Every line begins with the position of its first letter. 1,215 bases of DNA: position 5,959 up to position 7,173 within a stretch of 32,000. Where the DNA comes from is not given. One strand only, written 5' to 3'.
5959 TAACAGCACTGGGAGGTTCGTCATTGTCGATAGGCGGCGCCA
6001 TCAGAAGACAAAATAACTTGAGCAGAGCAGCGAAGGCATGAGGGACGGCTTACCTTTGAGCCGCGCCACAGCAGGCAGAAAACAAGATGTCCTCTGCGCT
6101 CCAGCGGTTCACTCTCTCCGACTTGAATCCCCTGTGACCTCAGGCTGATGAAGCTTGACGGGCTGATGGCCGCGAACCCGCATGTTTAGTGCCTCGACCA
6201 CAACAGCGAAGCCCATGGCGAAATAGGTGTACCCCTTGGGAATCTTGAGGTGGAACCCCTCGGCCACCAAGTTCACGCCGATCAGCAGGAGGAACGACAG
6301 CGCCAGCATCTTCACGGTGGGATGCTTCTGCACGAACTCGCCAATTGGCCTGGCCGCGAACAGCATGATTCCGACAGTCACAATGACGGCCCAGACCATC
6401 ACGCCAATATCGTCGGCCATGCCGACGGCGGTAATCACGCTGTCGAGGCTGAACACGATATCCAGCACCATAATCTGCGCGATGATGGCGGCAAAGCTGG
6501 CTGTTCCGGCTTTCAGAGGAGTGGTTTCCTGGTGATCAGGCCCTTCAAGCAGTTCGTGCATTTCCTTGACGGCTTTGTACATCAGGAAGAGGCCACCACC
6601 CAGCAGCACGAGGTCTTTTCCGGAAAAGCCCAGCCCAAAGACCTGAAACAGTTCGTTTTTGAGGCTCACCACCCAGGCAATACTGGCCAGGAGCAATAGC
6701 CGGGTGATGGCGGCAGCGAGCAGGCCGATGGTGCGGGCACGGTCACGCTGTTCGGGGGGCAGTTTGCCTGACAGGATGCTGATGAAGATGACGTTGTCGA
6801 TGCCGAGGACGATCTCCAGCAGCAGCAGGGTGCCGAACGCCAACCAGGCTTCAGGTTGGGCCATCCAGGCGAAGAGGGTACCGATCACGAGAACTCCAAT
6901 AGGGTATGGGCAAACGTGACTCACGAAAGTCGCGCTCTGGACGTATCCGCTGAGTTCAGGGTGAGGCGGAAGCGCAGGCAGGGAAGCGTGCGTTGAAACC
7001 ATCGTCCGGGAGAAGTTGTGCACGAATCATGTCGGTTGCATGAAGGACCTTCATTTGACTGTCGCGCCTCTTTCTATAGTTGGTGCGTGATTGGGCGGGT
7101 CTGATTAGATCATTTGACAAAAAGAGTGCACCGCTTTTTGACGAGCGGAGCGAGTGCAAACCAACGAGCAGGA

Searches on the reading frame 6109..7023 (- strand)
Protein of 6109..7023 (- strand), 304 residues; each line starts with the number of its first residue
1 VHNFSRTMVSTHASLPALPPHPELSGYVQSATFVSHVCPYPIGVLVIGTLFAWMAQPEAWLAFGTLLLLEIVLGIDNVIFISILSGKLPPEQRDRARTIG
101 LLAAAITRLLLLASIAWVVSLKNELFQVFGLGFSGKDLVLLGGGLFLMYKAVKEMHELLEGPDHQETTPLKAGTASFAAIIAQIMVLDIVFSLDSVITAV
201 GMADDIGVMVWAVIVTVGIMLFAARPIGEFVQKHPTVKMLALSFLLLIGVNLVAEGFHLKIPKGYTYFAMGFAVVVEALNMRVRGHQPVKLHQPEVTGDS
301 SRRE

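Call 70: search_protein_families(library=pfam, proteins=[window:6109-7023:-], max_evalue=0.001)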
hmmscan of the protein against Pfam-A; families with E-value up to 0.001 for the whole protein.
window:6109-7023:- (304 aa): 1 family
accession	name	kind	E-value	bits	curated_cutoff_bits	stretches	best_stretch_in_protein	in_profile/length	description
PF03741.22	TerC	-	6.8e-47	159.9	27.8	1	65-255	2-177/178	Integral membrane protein TerC family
